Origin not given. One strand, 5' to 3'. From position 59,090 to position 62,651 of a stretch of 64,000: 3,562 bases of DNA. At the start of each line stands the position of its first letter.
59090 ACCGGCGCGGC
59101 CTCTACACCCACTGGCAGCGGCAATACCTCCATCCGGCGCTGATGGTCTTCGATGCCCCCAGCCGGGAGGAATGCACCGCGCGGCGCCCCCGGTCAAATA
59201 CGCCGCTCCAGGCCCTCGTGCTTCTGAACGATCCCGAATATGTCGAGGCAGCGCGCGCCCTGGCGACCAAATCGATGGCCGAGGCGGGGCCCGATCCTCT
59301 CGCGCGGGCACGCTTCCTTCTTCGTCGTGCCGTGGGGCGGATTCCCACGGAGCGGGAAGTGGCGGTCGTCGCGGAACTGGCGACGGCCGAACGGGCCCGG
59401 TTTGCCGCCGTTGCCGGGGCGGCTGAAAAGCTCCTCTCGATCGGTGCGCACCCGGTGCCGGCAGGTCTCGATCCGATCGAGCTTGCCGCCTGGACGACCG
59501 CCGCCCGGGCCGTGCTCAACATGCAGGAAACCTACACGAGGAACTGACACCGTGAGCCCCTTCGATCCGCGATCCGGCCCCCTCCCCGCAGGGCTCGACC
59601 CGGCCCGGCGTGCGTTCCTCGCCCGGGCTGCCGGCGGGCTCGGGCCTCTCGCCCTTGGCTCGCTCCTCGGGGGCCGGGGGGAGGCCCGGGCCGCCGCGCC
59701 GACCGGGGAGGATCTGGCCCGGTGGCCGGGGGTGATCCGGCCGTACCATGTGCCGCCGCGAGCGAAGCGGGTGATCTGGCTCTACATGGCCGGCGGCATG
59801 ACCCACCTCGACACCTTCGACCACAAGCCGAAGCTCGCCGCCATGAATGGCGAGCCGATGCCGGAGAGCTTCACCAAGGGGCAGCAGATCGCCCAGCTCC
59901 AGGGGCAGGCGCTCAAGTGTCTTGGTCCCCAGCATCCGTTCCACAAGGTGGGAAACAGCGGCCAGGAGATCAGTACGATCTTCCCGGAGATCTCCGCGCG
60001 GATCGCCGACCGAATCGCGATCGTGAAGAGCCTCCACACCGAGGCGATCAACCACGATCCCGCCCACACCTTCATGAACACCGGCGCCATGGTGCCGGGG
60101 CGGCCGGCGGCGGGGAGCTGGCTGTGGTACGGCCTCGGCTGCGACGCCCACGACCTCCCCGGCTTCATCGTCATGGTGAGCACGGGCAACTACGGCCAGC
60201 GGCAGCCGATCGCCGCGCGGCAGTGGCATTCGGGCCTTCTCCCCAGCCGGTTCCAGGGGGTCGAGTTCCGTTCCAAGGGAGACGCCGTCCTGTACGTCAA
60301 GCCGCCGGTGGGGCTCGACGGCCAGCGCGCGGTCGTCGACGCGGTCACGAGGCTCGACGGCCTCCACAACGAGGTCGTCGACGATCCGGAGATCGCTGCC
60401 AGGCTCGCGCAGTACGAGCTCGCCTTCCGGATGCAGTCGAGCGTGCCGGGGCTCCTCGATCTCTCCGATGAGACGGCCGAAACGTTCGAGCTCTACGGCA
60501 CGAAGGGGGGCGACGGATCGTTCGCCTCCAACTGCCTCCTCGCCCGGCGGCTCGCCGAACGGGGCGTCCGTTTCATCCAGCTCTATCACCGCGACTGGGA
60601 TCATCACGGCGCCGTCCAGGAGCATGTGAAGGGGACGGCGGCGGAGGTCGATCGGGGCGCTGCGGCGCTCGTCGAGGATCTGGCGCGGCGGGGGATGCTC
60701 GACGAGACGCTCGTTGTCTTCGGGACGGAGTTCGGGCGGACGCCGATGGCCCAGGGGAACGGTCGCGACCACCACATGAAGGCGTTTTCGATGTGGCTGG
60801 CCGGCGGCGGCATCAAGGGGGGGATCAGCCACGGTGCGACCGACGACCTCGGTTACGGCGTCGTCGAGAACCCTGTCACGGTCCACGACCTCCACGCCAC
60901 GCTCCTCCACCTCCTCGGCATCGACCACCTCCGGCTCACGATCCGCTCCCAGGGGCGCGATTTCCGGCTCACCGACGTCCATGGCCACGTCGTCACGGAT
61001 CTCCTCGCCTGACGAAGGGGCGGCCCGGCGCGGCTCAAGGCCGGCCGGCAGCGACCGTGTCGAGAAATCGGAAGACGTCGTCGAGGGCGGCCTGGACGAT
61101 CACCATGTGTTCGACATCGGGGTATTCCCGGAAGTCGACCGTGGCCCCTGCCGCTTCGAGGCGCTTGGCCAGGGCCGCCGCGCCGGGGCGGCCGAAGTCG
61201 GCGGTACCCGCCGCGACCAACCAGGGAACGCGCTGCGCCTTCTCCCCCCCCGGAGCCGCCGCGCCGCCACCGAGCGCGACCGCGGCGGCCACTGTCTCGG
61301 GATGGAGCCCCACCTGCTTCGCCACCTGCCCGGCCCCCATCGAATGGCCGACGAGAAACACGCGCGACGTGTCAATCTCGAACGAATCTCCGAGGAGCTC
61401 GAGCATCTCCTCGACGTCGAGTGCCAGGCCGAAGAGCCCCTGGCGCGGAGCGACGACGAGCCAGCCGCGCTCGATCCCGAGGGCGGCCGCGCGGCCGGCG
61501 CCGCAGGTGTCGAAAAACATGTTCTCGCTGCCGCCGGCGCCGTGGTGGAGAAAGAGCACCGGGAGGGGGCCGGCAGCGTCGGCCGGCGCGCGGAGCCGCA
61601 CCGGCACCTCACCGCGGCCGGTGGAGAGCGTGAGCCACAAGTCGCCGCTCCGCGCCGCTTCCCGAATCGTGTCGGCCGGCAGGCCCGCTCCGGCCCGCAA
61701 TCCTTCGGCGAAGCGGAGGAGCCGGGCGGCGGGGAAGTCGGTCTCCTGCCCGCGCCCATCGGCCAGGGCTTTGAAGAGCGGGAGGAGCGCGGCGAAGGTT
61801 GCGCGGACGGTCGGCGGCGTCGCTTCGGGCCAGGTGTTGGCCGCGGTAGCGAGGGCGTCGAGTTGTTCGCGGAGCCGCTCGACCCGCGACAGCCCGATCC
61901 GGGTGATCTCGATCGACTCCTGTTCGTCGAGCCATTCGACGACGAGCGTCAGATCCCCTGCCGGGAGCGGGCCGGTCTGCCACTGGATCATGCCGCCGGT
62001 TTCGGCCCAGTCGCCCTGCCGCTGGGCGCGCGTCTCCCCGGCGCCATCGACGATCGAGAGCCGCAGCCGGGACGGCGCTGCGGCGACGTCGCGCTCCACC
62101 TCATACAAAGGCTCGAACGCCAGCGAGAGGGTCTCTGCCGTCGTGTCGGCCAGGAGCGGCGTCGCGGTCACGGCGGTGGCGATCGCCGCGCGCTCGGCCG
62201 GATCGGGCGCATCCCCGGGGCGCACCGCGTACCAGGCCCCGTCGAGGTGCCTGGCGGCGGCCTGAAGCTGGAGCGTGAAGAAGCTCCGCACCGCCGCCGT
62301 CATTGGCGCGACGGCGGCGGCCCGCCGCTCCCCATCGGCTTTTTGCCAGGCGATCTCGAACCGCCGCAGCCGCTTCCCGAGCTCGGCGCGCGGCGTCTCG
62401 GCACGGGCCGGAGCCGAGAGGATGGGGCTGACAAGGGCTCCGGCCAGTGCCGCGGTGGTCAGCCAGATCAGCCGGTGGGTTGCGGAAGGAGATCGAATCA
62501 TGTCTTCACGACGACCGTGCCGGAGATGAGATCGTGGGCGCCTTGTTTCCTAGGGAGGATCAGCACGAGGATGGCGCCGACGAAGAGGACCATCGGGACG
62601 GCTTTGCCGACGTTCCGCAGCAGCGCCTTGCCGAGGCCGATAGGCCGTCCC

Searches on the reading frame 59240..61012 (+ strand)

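Call 86: search_protein_families(library=pfam, proteins=[window:59240-61012:+], max_evalue=0.00001)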
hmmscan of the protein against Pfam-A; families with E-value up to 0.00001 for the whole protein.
window:59240-61012:+ (590 aa): 1 family
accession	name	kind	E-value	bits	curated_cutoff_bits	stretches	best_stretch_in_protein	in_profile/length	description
PF07394.17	DUF1501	-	2e-143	478.7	27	1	175-589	1-390/390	Protein of unknown function (DUF1501)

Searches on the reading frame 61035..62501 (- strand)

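Call 86: search_protein_families(library=pfam, proteins=[window:61035-62501:-], max_evalue=0.00001)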
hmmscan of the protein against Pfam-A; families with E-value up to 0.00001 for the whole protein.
window:61035-62501:- (488 aa): 1 family
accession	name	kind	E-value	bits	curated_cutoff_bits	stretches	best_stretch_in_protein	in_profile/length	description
PF07859.19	Abhydrolase_3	-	2.4e-07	31.2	25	0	425-467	166-208/210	alpha/beta hydrolase fold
